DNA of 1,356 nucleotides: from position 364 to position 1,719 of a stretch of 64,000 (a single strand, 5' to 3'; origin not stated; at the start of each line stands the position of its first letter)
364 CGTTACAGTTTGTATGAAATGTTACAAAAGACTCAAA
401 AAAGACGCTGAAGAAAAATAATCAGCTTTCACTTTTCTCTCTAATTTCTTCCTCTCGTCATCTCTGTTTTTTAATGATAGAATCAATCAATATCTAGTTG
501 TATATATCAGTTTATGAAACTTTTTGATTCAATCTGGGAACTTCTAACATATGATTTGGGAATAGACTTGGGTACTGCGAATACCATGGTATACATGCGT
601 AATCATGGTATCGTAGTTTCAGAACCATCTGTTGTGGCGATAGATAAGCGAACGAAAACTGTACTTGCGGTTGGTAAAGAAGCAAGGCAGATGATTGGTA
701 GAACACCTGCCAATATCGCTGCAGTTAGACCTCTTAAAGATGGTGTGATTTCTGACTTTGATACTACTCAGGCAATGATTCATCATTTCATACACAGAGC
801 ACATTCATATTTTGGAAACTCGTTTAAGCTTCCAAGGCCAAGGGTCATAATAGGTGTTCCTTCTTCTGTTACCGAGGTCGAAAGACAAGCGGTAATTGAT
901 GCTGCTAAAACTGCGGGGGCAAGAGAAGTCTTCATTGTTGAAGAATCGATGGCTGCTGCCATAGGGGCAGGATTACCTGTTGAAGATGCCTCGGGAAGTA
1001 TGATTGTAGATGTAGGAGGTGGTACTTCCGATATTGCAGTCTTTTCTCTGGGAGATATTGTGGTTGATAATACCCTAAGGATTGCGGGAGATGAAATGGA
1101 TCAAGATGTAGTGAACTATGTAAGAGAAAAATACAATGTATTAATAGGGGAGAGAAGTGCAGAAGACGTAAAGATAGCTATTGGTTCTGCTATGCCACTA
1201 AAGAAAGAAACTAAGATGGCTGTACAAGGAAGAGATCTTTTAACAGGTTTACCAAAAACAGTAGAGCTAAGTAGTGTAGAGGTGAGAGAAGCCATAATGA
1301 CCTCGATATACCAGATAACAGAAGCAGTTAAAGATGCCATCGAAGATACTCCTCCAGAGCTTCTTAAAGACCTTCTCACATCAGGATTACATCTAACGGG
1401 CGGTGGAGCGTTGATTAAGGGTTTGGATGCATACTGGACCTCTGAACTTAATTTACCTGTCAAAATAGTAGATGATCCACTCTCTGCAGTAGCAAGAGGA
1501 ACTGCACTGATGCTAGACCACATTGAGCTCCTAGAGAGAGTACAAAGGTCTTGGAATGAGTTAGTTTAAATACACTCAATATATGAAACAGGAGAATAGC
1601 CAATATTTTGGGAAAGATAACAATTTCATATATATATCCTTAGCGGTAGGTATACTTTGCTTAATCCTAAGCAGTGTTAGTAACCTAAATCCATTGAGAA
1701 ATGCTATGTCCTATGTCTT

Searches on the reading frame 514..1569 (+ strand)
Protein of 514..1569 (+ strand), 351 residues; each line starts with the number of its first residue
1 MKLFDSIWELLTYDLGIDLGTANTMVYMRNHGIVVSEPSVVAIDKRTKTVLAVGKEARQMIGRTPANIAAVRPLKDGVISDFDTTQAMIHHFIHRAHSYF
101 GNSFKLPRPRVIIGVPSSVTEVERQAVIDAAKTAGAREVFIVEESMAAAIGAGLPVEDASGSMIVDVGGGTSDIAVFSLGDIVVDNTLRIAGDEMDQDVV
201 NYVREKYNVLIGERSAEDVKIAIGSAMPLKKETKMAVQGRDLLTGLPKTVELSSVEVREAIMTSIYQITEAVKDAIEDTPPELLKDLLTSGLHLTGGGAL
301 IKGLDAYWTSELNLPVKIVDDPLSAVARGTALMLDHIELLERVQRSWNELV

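Call 88: search_protein_families(library=padloc, alignment_id=A6, max_evalue=0.00001)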
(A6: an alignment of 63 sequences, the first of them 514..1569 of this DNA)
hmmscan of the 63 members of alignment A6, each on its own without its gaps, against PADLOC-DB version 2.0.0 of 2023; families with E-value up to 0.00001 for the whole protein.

A. member 1, window:514-1569:+ (351 aa): 0 families

B. families by the number of members that match (of 63 scanned): 29 families (the first 25 are shown)
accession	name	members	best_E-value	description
PDLC04140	mad8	2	1.1e-09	mads_8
PDLC00433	ThsB1|ThsB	1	2.8e-68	TIR-like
PDLC04688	PDC-M50B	1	5e-64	-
PDLC03961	ShosA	1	1.3e-61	-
PDLC00431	ThsB1|ThsB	1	1.8e-56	TIR-like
PDLC04686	PDC-M50A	1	5.4e-46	-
PDLC04685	PDC-M50A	1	1.1e-34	-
PDLC02997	ShosA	1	1.8e-30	-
PDLC03927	PsyrA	1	2e-28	-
PDLC04135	mad3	1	1.5e-26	mads_3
PDLC04684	PDC-M50A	1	3.9e-22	-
PDLC04687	PDC-M50A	1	3e-21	-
PDLC02960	RT-Protease_XI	1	5.7e-19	single gene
PDLC02959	RT-Protease_XI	1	3.5e-17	single gene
PDLC02865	DpdF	1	1.1e-16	DpdF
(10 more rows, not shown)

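Call 89: search_protein_families(library=pfam, alignment_id=A6, max_evalue=0.00001)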
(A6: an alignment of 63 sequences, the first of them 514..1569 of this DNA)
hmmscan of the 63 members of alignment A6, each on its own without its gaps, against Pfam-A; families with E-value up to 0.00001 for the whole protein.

A. member 1, window:514-1569:+ (351 aa): 4 families
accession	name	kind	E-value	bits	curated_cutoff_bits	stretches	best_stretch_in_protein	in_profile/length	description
PF06723.19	MreB_Mbl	-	1.1e-137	458.7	27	1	14-340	3-325/327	MreB/Mbl protein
PF00012.26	HSP70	-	1.9e-14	53.3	20.6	1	94-208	123-239/599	Hsp70 protein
PF14450.12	FtsA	-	3.8e-10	40.6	31.8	1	164-320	2-111/127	Cell division protein FtsA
PF00022.25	Actin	-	6.3e-07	28.8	27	0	38-206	31-190/410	Actin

B. families by the number of members that match (of 63 scanned): 89 families (the first 25 are shown)
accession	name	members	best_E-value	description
PF01751.28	Toprim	2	8.1e-20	Toprim domain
PF02016.21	Peptidase_S66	2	8.7e-20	LD-carboxypeptidase N-terminal domain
PF13180.12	PDZ_2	2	2.3e-15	PDZ domain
PF17676.7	Peptidase_S66C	2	8.8e-12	LD-carboxypeptidase C-terminal domain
PF06723.19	MreB_Mbl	1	1.1e-137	MreB/Mbl protein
PF01131.25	Topoisom_bac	1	8.1e-119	DNA topoisomerase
PF01406.26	tRNA-synt_1e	1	5.4e-79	tRNA synthetases class I (C) catalytic domain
PF00318.25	Ribosomal_S2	1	4.9e-77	Ribosomal protein S2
PF02481.21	DNA_processg_A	1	4.1e-74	DNA recombination-mediator protein A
PF01008.23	IF-2B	1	1.3e-58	Initiation factor 2 subunit family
PF00905.27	Transpeptidase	1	3.2e-56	Penicillin binding protein transpeptidase domain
PF02163.28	Peptidase_M50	1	3.7e-49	Peptidase family M50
PF13177.12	DNA_pol3_delta2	1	1e-48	DNA polymerase III, delta subunit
PF01765.24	RRF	1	3.5e-47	Ribosome recycling factor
PF01195.25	Pept_tRNA_hydro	1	2.8e-45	Peptidyl-tRNA hydrolase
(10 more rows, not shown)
